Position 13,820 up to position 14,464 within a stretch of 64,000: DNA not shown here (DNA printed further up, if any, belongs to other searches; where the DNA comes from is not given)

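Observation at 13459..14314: AT-rich, overlapping two-gene cassette of unknown function upstream of two TA modules: candidate novel toxin/antitoxin, toxin/immunity or phage-defence pair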

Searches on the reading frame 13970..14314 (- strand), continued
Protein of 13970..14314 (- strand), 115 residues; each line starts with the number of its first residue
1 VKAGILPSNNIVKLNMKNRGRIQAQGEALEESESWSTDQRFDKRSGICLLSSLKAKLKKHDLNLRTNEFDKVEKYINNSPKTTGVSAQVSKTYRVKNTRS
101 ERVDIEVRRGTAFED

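Call 45: fold_search(model_id=the predicted structure, library=pdb)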
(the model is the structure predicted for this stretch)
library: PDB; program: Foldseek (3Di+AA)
matches with E <= 10: 131; with E <= 0.001: 0
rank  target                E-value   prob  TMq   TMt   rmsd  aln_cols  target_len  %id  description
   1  2v3s_A                7.5e-01  0.16  0.33  0.34   7.0       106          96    8  Structural insights into the recognition of substrates and activators by the OSR1 kinase (released 2007-07-03)
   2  8hku_L45A             8.0e-01  0.13  0.33  0.33   8.0       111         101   17  Cryo-EM Structures and Translocation Mechanism of Crenarchaeota Ribosome (released 2023-08-16)
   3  7o86_B                8.5e-01  0.20  0.37  0.39   6.0       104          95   10  1.73A X-ray crystal structure of the conserved C-terminal (CCT) of human SPAK (released 2021-09-22)
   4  2jvf_MODEL_1_A        1.1e+00  0.09  0.30  0.32  13.8       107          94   16  Solution structure of M7, a computationally-designed artificial protein (released 2008-08-12)
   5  4it6_A                1.3e+00  0.04  0.20  0.18   8.9       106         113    8  Crystal structure of amino acid residues 1-120 of CG17282 (released 2013-08-14)
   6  7o86_A                1.4e+00  0.16  0.39  0.40   5.8       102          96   13  1.73A X-ray crystal structure of the conserved C-terminal (CCT) of human SPAK (released 2021-09-22)
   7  4har_B                1.5e+00  0.04  0.25  0.26  13.9       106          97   10  Crystal Structure of Rubella virus capsid protein (residues 127-277) (released 2013-12-11)
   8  4har_E                1.5e+00  0.04  0.24  0.25  13.4       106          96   12  Crystal Structure of Rubella virus capsid protein (residues 127-277) (released 2013-12-11)
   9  3kg1_C                1.7e+00  0.09  0.20  0.20   8.7        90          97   10  Crystal structure of SnoaB, a cofactor-independent oxygenase from Streptomyces nogalater, mutant N63A (released 2010-01-26)
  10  4har_A                1.7e+00  0.04  0.27  0.27  10.5       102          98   11  Crystal Structure of Rubella virus capsid protein (residues 127-277) (released 2013-12-11)
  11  2qze_B                1.7e+00  0.04  0.21  0.12  12.7       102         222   10  Monoclinic Mimivirus Capping Enzyme Triphosphatase. (released 2008-04-01)
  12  1qys                  2.0e+00  0.08  0.32  0.33  11.4       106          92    8  Crystal structure of Top7: A computationally designed protein with a novel fold (released 2003-11-25)
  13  3kg0_B                2.0e+00  0.06  0.19  0.20  10.7        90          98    9  Crystal structure of SnoaB, a cofactor-independent oxygenase from Streptomyces nogalater, determined to 1.7 resolution (released 2010-01-26)
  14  7okw_A                2.1e+00  0.10  0.34  0.35   7.0       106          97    7  1.62A X-ray crystal structure of the conserved C-terminal (CCT) of human OSR1 (released 2021-09-22)
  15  4har_C                2.1e+00  0.03  0.25  0.25  14.0       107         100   10  Crystal Structure of Rubella virus capsid protein (residues 127-277) (released 2013-12-11)
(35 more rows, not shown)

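Call 52: search_protein_families(library=pfam, proteins=[L025:3342-8294:+, L018:3768-8321:+, L033:2263-4332:+, L054:2-1984:+, L070:1-1026:+, L069:8327-9091:+, L088:8323-8712:+, L065:5840-7213:+], max_evalue=0.01)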
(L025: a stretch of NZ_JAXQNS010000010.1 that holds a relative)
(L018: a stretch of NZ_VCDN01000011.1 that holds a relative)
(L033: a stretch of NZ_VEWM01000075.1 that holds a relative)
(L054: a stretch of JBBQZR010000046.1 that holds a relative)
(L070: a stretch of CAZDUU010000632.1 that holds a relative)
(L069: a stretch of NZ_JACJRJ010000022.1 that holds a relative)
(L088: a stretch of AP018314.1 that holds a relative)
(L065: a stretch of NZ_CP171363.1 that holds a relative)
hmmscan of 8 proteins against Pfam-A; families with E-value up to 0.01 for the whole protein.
L025:3342-8294:+ (1651 aa): 5 families
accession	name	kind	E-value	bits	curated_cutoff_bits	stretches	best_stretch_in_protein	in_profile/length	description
PF05593.20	RHS_repeat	-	3.6e-61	203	22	6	834-870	1-37/38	RHS Repeat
PF20148.4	DUF6531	-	1.8e-17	63.9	24.1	1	470-543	2-74/74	Domain of unknown function (DUF6531)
PF03527.20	RHS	-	4.8e-15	55.6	27.9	1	1452-1483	4-35/38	RHS protein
PF15283.12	DUF4595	-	3.2e-05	24.4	34.2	0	999-1080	1-94/202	Domain of unknown function (DUF4595) with porin-like fold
PF07202.18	Tcp10_C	-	0.0018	18.3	36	0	925-940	6-21/35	T-complex protein 10 C-terminus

L018:3768-8321:+ (1518 aa): 6 families
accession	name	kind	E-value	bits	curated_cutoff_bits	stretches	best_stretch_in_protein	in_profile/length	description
PF05593.20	RHS_repeat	-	1.1e-48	163.1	22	10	801-838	1-38/38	RHS Repeat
PF05488.18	PAAR_motif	-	7.5e-21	74.6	27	1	204-267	6-68/70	PAAR motif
PF20148.4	DUF6531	-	1.1e-19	70.9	24.1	1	337-409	1-74/74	Domain of unknown function (DUF6531)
PF25023.1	TEN_YD-shell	-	1.7e-09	36.8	50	1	1098-1218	627-735/909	Teneurin YD-shell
PF03527.20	RHS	-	1.6e-07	31.5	27.9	1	1300-1334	2-36/38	RHS protein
PF13665.11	Tox-PAAR-like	-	0.0026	18.3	31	0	205-230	74-99/108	Toxin PAAR-like domain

L033:2263-4332:+ (690 aa): 0 families

L054:2-1984:+ (661 aa): 2 families
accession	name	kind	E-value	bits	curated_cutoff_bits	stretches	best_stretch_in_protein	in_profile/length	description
PF05593.20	RHS_repeat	-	4.6e-24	84.7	22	4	112-148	1-37/38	RHS Repeat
PF04860.17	Phage_portal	-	0.0031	17.2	39.1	0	31-93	63-125/321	Phage portal protein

L070:1-1026:+ (342 aa): 0 families

L069:8327-9091:+ (255 aa): 0 families

L088:8323-8712:+ (130 aa): 0 families

L065:5840-7213:+ (458 aa): 0 families

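Call 59: search_protein_representatives(alignment_id=A5)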
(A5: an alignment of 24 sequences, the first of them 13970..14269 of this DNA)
Query: 24 sequences, 101 profile positions. Proteins with E-value up to 0.001 (for the whole library): 788; up to 1e-10: 419; up to 1e-30: 11. The best 150 are listed.
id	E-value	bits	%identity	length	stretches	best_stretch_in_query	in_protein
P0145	6.7e-37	142.0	-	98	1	1-99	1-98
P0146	1.1e-35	138.1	-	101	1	1-100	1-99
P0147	3.1e-35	136.6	-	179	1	2-100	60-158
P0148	2.1e-34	134.0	-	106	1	1-101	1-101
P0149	4.2e-34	133.0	-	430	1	2-99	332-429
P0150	8.9e-34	132.0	-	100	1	1-99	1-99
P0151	2.6e-33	130.5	-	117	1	1-99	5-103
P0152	1.4e-32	128.1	-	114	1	2-100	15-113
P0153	2.0e-31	124.4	-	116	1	2-100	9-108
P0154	2.1e-31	124.3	-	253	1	2-100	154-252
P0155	2.2e-31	124.3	-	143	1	1-99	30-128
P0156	2.9e-30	120.7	-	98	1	3-99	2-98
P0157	8.6e-30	119.2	-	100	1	1-99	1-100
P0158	4.4e-29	116.9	-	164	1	3-99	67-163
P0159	4.9e-29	116.7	-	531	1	2-96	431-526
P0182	2.3e-25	105.0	-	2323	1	2-99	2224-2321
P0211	1.3e-22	96.2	-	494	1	3-99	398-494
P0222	1.3e-21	93.0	-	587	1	3-99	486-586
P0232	3.0e-21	91.7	-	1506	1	2-100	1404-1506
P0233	3.4e-21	91.6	-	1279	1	6-99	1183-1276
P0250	2.3e-20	88.9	-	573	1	2-99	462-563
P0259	6.0e-20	87.6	-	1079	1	3-99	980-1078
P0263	9.0e-20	87.0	-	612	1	2-100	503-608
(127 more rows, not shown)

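Call 60: search_protein_families(library=pfam, proteins=[P0182, P0232, P0233, P0259, P0263, P0222, P0250, P0159, P0211, P0149], max_evalue=0.001)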
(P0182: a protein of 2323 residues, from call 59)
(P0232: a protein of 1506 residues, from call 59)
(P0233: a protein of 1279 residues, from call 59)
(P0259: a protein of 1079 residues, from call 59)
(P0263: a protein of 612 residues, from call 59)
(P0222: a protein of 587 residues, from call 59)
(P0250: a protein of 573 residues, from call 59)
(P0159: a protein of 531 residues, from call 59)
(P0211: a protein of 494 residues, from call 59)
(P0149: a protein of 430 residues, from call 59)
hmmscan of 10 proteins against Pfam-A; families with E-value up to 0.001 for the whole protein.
P0182 (2323 aa): 4 families
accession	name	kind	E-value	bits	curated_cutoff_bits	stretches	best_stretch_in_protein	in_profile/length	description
PF05593.20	RHS_repeat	-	7.1e-18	65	22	0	1514-1545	4-34/38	RHS Repeat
PF03534.18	SpvB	-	6.2e-10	39.2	22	1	334-519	4-183/287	Salmonella virulence plasmid 65kDa B protein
PF13517.12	FG-GAP_3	-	2.3e-06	28.6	26.9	0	860-917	1-59/61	FG-GAP-like repeat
PF08329.16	ChitinaseA_N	-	0.00027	21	21.2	0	255-295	67-107/133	Chitinase A, N-terminal domain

P0232 (1506 aa): 1 family
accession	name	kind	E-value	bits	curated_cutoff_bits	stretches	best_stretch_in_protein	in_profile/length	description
PF13699.11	eCIS_core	-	1.4e-30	105.8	22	1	305-381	1-77/79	eCIS core domain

P0233 (1279 aa): 0 families

P0259 (1079 aa): 1 family
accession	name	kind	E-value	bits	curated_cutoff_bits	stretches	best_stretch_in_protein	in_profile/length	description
PF01841.26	Transglut_core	-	2.4e-18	66.8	23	1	308-445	15-108/108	Transglutaminase-like superfamily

P0263 (612 aa): 0 families

P0222 (587 aa): 0 families

P0250 (573 aa): 0 families

P0159 (531 aa): 2 families
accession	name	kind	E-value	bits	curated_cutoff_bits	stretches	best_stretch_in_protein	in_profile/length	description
PF05593.20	RHS_repeat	-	1e-23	83.6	22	2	110-142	1-33/38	RHS Repeat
PF03527.20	RHS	-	2e-13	50.4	27.9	1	327-361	3-37/38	RHS protein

P0211 (494 aa): 1 family
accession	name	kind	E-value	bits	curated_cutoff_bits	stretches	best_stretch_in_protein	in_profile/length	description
PF00656.27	Peptidase_C14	-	1e-12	48.7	21.4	1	30-219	7-200/233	Caspase domain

P0149 (430 aa): 2 families
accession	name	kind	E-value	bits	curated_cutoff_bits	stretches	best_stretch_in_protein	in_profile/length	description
PF03527.20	RHS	-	1.7e-15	57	27.9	1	224-259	3-38/38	RHS protein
PF05593.20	RHS_repeat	-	0.00026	21.7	22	0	81-107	1-28/38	RHS Repeat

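Call 92: fold_search(model_id=the predicted structure, library=viral)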
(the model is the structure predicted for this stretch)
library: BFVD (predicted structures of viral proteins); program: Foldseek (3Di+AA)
matches with E <= 10: 294; with E <= 0.001: 0
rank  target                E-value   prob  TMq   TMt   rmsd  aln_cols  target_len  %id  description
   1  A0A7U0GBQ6            2.2e-02  0.97  0.49  0.48   4.7       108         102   10  Uncharacterized protein [Klebsiella phage vB_KpM_FBKp24]
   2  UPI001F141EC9         1.0e-01  0.87  0.52  0.49   4.3       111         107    8  (no name look-up for this kind of identifier)
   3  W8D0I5                1.1e-01  0.51  0.37  0.30   6.0       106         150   10  Uncharacterized protein [Erwinia phage PhiEaH1]
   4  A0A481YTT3            1.5e-01  0.69  0.44  0.42   5.5       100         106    8  Uncharacterized protein [Marseillevirus LCMAC102]
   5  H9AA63                2.2e-01  0.60  0.47  0.45   5.6       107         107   11  (no name in the UniProt tables at hand)
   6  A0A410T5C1            2.5e-01  0.25  0.33  0.33   7.0       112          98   11  Uncharacterized protein [Acinetobacter phage Henu6]
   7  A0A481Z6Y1            2.5e-01  0.16  0.32  0.19   7.0       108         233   10  Uncharacterized protein [Pithovirus LCPAC302]
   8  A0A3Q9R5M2            3.0e-01  0.10  0.25  0.23  10.2       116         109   16  (no name in the UniProt tables at hand)
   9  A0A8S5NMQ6            3.2e-01  0.23  0.32  0.37   8.3        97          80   12  Uncharacterized protein [Siphoviridae sp. ctQU013]
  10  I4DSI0                4.1e-01  0.20  0.32  0.20   7.3        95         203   10  Uncharacterized protein [Enterococcus phage BC611]
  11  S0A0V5                4.3e-01  0.33  0.37  0.41   5.6        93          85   12  Uncharacterized protein [Cellulophaga phage phi14:2]
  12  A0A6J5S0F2            4.3e-01  0.18  0.33  0.35   9.5       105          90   10  Uncharacterized protein [uncultured Caudovirales phage]
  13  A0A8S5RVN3            4.6e-01  0.30  0.42  0.36   7.1       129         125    8  Uncharacterized protein [Siphoviridae sp. ctHip2]
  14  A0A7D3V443            5.2e-01  0.63  0.50  0.34   4.1        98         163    7  (no name in the UniProt tables at hand)
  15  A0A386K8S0            5.2e-01  0.33  0.41  0.40   5.0        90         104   16  (no name in the UniProt tables at hand)
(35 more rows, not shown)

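Call 93: search_protein_families(library=pfam, alignment_id=A5, max_evalue=1)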
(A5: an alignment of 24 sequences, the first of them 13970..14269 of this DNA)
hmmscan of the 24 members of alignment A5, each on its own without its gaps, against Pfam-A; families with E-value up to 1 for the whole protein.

A. member 1, window:13970-14269:- (100 aa): 1 family
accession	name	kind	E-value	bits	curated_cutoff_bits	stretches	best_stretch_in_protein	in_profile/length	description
PF21520.3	ITGAX-like_Ig_3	-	0.089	12.8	27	1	54-92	11-49/181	Integrin alpha-X-like, Ig-like domain 3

B. families by the number of members that match (of 24 scanned): 18 families
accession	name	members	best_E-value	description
PF22928.2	INTS1_R4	6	7.2e-05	Integrator complex subunit 1, R4 domain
PF04858.18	TH1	2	0.032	TH1 protein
PF24223.1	MrpH_C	2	0.11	Fimbrial adhesin MrpH C-terminal domain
PF03938.19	OmpH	1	0.0027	Outer membrane protein (OmpH-like)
PF19963.4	VMAP-M1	1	0.02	vWA-MoxR associated protein middle region (VMAP-M) 1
PF18461.7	Atypical_Card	1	0.022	Atypical caspase recruitment domain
PF11620.14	GABP-alpha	1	0.023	GA-binding protein alpha chain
PF25767.1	ARM_TBCD_2nd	1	0.024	Tubulin-specific chaperone D-like, ARM repeats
PF06327.19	Adcy_cons_dom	1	0.026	Adenylate cyclase, conserved domain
PF12777.12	MT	1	0.029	Microtubule-binding stalk of dynein motor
PF23713.2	WH_Egal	1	0.073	Egalitarian winged helix domain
PF05013.17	FGase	1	0.076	N-formylglutamate amidohydrolase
PF21520.3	ITGAX-like_Ig_3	1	0.089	Integrin alpha-X-like, Ig-like domain 3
PF22592.2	FCaBP_EF-hand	1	0.096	FCaBP EF-hand domain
PF10020.14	DUF2262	1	0.11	Uncharacterized protein conserved in bacteria (DUF2262)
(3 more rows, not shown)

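Call 95: search_dna_similar(query=window:13970-14269:-, collection=plasmids, mode=protein, max_evalue=0.001, max_rows=25)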
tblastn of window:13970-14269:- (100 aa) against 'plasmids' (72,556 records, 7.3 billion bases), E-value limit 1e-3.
Records with a match: 8; places in all: 8; records where one place covers at least 80% of the query: 8.
Best place of each record, by identity: <60% 8.
By first word of the organism name: Cupriavidus 4; Pantoea 2; Citrobacter 1; Enterobacter 1.
By predicted mobility (MOB-suite, as given by PLSDB): conjugative 5; non-mobilizable 3.
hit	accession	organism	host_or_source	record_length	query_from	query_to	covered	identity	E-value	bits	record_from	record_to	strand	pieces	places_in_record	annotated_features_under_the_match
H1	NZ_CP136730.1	Citrobacter braakii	Homo sapiens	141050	3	98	96%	41.7%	3e-12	68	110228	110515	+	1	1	hypothetical protein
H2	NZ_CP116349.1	Enterobacter ludwigii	strawberry,pure cluture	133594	2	99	98%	39.8%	2e-10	62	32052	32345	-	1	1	hypothetical protein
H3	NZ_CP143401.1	Pantoea agglomerans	Brassica napus,cell culture,Seed,Seed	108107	1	99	99%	39.4%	3e-10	62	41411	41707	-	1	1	hypothetical protein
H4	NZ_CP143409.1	Pantoea agglomerans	Brassica napus,cell culture,Seed,Seed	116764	1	99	99%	39.4%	3e-10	62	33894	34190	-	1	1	hypothetical protein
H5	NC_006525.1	Cupriavidus metallidurans CH34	-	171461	3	98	96%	29.5%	2e-4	45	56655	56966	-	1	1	DUF6531 domain-containing protein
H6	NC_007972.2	Cupriavidus metallidurans CH34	-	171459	3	98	96%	29.5%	2e-4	45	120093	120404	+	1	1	DUF6531 domain-containing protein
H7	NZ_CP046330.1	Cupriavidus metallidurans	sedimentation pond in a zinc factory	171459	3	98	96%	29.5%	2e-4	45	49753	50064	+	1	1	DUF6531 domain-containing protein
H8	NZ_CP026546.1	Cupriavidus metallidurans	single cell,soil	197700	3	98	96%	29.5%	2e-4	45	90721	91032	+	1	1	DUF6531 domain-containing protein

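Call 96: search_dna_similar(query=window:13970-14269:-, collection=phages, mode=protein, max_evalue=0.001, max_rows=15)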
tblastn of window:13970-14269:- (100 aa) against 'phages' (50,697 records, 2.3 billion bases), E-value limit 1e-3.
No match.

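Call 97: get_annotated_region(hit=H1, flank=5000)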
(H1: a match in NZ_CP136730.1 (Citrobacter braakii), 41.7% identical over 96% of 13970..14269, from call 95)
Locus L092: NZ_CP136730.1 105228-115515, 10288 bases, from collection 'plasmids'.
description: Citrobacter braakii strain F217 plasmid pF217-2, complete sequence
organism: Citrobacter braakii (NCBI taxid 57706)
taxonomy: Bacteria; Pseudomonadota; Gammaproteobacteria; Enterobacterales; Enterobacteriaceae; Citrobacter; Citrobacter braakii
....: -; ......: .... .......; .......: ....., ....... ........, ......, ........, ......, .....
typing (MOB-suite, as given by PLSDB): non-mobilizable
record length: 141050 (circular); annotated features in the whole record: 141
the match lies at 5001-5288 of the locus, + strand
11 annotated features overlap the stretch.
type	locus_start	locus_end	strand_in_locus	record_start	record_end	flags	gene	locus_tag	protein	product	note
CDS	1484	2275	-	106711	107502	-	-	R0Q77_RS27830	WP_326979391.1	tyrosine-type recombinase/integrase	GO:0015074 - DNA integration [Evidence IEA]; GO:0006310 - DNA recombination [Evidence IEA]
CDS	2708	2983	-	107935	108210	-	-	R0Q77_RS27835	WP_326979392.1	hypothetical protein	-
CDS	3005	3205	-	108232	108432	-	-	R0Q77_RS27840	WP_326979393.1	hypothetical protein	-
CDS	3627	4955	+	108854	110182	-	-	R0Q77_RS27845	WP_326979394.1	FRG domain-containing protein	-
CDS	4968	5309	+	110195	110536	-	-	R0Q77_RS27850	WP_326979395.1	hypothetical protein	-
CDS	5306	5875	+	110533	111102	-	-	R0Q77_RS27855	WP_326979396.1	hypothetical protein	-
CDS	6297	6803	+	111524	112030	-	-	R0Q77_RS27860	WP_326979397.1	hypothetical protein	-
CDS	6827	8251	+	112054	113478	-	-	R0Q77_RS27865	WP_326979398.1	hypothetical protein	-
CDS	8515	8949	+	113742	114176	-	-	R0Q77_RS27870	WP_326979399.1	hypothetical protein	-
CDS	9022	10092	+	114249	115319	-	-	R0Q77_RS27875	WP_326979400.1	DGQHR domain-containing protein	-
CDS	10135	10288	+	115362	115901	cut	-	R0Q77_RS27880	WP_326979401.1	hypothetical protein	-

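Call 98: get_annotated_region(hit=H3, flank=5000)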
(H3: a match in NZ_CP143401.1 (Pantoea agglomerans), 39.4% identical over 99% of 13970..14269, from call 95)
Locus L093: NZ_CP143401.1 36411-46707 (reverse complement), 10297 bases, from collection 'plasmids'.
description: Pantoea agglomerans strain CFBP8756 plasmid punamed4, complete sequence
organism: Pantoea agglomerans (NCBI taxid 549)
taxonomy: Bacteria; Pseudomonadota; Gammaproteobacteria; Enterobacterales; Erwiniaceae; Pantoea; Pantoea agglomerans
host: -; source: Brassica napus,cell culture,Seed,Seed; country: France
typing (MOB-suite, as given by PLSDB): conjugative; replicon IncFII; relaxase MOBP; mating-pair formation MPF_I
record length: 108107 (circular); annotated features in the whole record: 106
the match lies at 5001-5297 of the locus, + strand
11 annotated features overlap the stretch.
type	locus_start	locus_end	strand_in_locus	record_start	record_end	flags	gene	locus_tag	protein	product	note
CDS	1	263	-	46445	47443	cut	-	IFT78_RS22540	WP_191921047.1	site-specific integrase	GO:0015074 - DNA integration [Evidence IEA]; GO:0006310 - DNA recombination [Evidence IEA]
CDS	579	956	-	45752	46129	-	-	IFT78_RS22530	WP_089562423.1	S24 family peptidase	-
CDS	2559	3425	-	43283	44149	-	repA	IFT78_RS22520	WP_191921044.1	plasmid replication initiator RepA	-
CDS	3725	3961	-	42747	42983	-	repA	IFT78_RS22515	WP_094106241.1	replication regulatory protein RepA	-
CDS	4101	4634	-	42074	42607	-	-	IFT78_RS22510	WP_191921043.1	phospholipase D family protein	-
CDS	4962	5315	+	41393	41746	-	-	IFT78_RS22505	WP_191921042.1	hypothetical protein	-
CDS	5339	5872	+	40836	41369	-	-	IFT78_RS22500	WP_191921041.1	hypothetical protein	-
CDS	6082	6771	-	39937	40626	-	-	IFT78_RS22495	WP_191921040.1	hypothetical protein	-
CDS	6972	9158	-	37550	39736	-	trbC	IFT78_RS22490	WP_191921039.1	F-type conjugative transfer protein TrbC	-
CDS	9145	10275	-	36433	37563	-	-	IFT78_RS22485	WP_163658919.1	thioredoxin fold domain-containing protein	-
CDS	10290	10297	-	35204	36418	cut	-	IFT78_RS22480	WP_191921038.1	conjugal transfer protein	-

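Call 100: get_annotated_region(hit=H2, flank=3000)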
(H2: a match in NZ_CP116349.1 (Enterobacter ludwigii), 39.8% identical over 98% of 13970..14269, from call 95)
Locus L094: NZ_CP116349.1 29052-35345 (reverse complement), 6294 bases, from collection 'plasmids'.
description: Enterobacter ludwigii strain CM-TZ4 plasmid unnamed2, complete sequence
organism: Enterobacter ludwigii (NCBI taxid 299767)
taxonomy: Bacteria; Pseudomonadota; Gammaproteobacteria; Enterobacterales; Enterobacteriaceae; Enterobacter; Enterobacter ludwigii
host: -; source: strawberry,pure cluture; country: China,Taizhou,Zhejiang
typing (MOB-suite, as given by PLSDB): non-mobilizable
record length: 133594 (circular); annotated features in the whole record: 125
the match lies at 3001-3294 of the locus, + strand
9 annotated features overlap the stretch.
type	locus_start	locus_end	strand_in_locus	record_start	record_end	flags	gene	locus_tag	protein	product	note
CDS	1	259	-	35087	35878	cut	-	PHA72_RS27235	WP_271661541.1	tyrosine-type recombinase/integrase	GO:0015074 - DNA integration [Evidence IEA]; GO:0006310 - DNA recombination [Evidence IEA]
CDS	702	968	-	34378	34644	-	-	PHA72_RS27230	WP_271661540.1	hypothetical protein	-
CDS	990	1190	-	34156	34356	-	-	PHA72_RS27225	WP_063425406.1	hypothetical protein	-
CDS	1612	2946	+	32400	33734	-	-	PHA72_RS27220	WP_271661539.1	FRG domain-containing protein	-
CDS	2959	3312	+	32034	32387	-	-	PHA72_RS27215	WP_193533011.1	hypothetical protein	-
CDS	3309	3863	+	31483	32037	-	-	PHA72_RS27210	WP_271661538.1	hypothetical protein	-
CDS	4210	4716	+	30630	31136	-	-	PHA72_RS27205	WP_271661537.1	hypothetical protein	-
CDS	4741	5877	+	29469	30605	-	-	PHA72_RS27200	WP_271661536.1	hypothetical protein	-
CDS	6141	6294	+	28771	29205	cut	-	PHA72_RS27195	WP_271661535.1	hypothetical protein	-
